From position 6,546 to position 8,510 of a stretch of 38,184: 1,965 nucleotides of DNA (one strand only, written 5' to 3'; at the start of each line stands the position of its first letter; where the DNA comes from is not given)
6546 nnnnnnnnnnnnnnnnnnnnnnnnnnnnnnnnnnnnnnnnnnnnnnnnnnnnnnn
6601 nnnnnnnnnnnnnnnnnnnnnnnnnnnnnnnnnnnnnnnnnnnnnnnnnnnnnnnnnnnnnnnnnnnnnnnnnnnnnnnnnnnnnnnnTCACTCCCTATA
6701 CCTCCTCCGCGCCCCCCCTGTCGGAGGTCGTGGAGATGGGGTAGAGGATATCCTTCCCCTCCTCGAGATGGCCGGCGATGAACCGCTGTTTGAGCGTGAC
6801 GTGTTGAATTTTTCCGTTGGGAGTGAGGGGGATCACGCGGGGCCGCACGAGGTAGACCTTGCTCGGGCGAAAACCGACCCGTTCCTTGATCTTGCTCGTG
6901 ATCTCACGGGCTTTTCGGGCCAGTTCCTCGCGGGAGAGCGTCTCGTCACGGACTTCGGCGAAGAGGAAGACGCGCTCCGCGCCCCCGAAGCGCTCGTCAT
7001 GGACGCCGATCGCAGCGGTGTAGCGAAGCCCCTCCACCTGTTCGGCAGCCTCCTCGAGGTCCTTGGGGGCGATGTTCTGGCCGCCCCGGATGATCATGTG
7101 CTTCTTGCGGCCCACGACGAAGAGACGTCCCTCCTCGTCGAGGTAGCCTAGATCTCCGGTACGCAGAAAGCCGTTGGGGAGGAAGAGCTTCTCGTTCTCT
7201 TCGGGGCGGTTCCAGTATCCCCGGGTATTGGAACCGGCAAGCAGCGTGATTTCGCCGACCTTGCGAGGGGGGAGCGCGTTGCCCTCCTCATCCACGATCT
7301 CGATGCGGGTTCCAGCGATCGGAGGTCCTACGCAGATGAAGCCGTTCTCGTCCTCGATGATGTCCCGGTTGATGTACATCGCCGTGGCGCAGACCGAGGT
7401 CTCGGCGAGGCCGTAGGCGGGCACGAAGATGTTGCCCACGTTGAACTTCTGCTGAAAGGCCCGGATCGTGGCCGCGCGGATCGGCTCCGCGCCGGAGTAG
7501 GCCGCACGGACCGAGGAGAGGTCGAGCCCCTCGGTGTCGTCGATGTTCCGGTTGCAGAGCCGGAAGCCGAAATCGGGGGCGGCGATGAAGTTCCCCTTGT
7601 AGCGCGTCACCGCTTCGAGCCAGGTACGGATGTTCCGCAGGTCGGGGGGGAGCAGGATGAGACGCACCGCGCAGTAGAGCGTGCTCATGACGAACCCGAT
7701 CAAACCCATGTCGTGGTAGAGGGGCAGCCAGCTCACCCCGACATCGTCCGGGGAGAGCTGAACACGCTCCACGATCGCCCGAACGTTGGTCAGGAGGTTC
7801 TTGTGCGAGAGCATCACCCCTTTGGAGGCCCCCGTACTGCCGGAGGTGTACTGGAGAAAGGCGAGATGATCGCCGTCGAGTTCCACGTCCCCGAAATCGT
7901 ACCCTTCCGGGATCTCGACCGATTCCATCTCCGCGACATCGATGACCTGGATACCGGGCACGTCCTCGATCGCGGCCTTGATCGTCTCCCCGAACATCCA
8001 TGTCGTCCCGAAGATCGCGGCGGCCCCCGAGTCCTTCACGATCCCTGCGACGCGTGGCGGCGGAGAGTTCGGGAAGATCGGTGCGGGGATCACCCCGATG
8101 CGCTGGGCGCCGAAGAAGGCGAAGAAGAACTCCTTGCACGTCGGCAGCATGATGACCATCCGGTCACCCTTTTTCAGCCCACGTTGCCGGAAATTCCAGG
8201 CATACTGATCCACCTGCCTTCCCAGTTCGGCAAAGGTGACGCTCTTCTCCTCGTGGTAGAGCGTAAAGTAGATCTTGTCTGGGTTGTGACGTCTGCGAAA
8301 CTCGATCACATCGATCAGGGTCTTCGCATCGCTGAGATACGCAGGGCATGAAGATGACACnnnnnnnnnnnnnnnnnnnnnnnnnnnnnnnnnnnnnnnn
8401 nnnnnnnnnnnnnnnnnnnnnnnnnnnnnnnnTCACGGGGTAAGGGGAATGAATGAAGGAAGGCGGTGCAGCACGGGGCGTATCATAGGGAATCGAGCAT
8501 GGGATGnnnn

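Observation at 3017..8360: FAAL - MMPL/RND exporter - stand-alone E2-type acyltransferase operon: a lipid assembly and export module without PKS or ACP in view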

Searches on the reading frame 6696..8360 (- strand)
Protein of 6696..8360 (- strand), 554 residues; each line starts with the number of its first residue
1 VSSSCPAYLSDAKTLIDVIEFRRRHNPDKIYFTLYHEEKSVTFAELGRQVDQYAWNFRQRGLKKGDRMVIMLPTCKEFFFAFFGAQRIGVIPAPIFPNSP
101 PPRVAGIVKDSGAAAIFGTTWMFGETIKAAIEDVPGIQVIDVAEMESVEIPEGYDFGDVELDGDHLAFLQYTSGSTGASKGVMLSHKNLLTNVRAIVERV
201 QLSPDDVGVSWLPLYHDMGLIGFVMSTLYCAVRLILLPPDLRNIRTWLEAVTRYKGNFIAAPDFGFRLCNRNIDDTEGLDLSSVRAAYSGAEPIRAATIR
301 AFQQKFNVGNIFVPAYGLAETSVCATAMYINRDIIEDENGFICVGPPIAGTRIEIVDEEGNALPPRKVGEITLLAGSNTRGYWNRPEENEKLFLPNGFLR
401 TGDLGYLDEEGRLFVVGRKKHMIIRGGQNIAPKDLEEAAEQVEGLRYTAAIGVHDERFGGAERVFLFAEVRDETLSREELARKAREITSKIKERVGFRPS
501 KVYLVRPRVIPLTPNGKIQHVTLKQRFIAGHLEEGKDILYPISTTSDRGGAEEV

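Call 3: search_protein_families(library=pfam, proteins=[window:6696-8360:-], max_evalue=0.01)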
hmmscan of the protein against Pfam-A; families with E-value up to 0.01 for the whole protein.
window:6696-8360:- (554 aa): 2 families
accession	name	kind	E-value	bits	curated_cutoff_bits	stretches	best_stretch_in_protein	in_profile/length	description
PF00501.34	AMP-binding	-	7.2e-78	262.5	29.9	1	24-383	6-384/384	AMP-binding enzyme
PF13193.12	AMP-binding_C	-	0.0029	18.9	24.5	1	435-517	2-76/76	AMP-binding enzyme C-terminal domain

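Call 7: search_protein_families(library=ncbifam, proteins=[window:6696-8360:-], max_evalue=1)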
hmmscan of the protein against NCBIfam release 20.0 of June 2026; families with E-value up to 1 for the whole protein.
window:6696-8360:- (554 aa): 107 families (the best 25 are shown)
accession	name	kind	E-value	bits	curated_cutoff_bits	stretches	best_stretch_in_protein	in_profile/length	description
NF005850.0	PRK07768.1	subfamily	5.9e-90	302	572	1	36-526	25-542/545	long-chain-fatty-acid--CoA ligase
NF006624.1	PRK09192.1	subfamily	8e-89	298.5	600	2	5-334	8-350/567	fatty acyl-AMP ligase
NF004837.0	PRK06187.1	subfamily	2.3e-81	273.7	476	1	13-531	8-526/531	long-chain-fatty-acid--CoA ligase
NF004282.0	PRK05691.1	subfamily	8.2e-79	264.4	4090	1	13-534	9-565/4334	non-ribosomal peptide synthase/polyketide synthase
NF004509.1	PRK05850.1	subfamily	2.1e-73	247.5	775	1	14-527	4-568/578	fatty-acid--AMP ligase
NF005463.0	PRK07059.1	subfamily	6.9e-67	226.1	869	2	154-492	194-528/557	long-chain-fatty-acid--CoA ligase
NF005702.0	PRK07514.1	subfamily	4.5e-63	213.3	558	1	15-527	5-500/506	malonyl-CoA synthase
NF006182.0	PRK08316.1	subfamily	1.3e-61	208.6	663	1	12-528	10-518/523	fatty acyl-CoA synthetase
NF004114.0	PRK05605.1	equivalog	3.7e-60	203.8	766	2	152-487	209-536/575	long-chain-fatty-acid--CoA ligase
NF004510.0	PRK05851.1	equivalog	2.4e-59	200.9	621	1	123-527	115-520/525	long-chain-fatty acid--ACP ligase MbtM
NF009124.0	PRK12476.1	subfamily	3.1e-59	200.7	922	2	14-325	35-364/612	fatty acyl-AMP ligase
NF004511.1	PRK05852.1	equivalog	3.8e-59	200.7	650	1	15-487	1-471/505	FadD7 family fatty acid--CoA ligase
NF006523.0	PRK08974.1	equivalog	5.1e-59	199.8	884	2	159-498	201-533/561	long-chain-fatty-acid--CoA ligase FadD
NF038337.1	FAAL_FadD21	exception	1.6e-58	198.6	1100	2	39-326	37-339/579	fatty-acid--AMP ligase FAAL21/FadD21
NF005714.0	PRK07529.1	subfamily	2.4e-57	194.7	632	2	160-532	214-581/640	acyl-CoA synthetase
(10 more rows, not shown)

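Call 10: search_solved_structures(query=window:6696-8360:-, max_evalue=1e-20, show_alignments=3)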
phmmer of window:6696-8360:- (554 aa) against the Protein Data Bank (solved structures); distinct sequences matched with E-value up to 1e-20: 136 (the best 60 are shown).
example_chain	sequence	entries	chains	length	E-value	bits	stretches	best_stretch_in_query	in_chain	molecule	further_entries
7r7g_A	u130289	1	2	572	5.1e-71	243.3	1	14-532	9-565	Polyketide synthase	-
7r7f_A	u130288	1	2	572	1.3e-70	242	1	14-532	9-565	Polyketide synthase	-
7r7e_A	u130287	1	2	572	1.6e-70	241.6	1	14-532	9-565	Polyketide synthase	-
3kxw_A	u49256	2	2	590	5.2e-61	210.3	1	11-326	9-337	Saframycin Mx1 synthetase B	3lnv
4r0m_B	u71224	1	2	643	2.8e-59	204.6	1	12-530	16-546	McyG protein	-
3pbk_A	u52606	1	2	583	1.5e-58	202.1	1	4-528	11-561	Fatty Acyl-Adenylate Ligase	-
8hd4_A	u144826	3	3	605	2e-54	188.5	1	39-325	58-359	Long-chain-fatty-acid--AMP ligase FadD23 | Fatty-acid-CoA ligase FadD23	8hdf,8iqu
6mfy_A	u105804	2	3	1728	1.9e-51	178.7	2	13-522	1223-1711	Linear gramicidin synthase subunit A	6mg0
6mfz_A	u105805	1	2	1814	2.2e-51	178.5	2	13-522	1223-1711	Linear gramicidin synthase subunit A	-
9be3_A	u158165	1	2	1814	2.2e-51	178.5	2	13-522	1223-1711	Linear gramicidin synthase subunit A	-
9be4_A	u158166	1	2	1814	2.2e-51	178.5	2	13-522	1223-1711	Linear gramicidin synthase subunit A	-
9meh_A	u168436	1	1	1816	2.2e-51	178.5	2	13-522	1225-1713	Linear gramicidin synthase subunit A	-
5bsw_A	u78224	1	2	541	1.5e-46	162.5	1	41-530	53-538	4-coumarate--CoA ligase 2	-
6ulx_A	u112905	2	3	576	6.3e-46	160.5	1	341-532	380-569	Amino acid adenylation domain-containing protein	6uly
5bsm_A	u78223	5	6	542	6.3e-46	160.5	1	41-530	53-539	4-coumarate--CoA ligase 2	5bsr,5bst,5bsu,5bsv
4ir7_A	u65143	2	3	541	3.4e-30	108.6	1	13-524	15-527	Long chain fatty acid CoA ligase FadD10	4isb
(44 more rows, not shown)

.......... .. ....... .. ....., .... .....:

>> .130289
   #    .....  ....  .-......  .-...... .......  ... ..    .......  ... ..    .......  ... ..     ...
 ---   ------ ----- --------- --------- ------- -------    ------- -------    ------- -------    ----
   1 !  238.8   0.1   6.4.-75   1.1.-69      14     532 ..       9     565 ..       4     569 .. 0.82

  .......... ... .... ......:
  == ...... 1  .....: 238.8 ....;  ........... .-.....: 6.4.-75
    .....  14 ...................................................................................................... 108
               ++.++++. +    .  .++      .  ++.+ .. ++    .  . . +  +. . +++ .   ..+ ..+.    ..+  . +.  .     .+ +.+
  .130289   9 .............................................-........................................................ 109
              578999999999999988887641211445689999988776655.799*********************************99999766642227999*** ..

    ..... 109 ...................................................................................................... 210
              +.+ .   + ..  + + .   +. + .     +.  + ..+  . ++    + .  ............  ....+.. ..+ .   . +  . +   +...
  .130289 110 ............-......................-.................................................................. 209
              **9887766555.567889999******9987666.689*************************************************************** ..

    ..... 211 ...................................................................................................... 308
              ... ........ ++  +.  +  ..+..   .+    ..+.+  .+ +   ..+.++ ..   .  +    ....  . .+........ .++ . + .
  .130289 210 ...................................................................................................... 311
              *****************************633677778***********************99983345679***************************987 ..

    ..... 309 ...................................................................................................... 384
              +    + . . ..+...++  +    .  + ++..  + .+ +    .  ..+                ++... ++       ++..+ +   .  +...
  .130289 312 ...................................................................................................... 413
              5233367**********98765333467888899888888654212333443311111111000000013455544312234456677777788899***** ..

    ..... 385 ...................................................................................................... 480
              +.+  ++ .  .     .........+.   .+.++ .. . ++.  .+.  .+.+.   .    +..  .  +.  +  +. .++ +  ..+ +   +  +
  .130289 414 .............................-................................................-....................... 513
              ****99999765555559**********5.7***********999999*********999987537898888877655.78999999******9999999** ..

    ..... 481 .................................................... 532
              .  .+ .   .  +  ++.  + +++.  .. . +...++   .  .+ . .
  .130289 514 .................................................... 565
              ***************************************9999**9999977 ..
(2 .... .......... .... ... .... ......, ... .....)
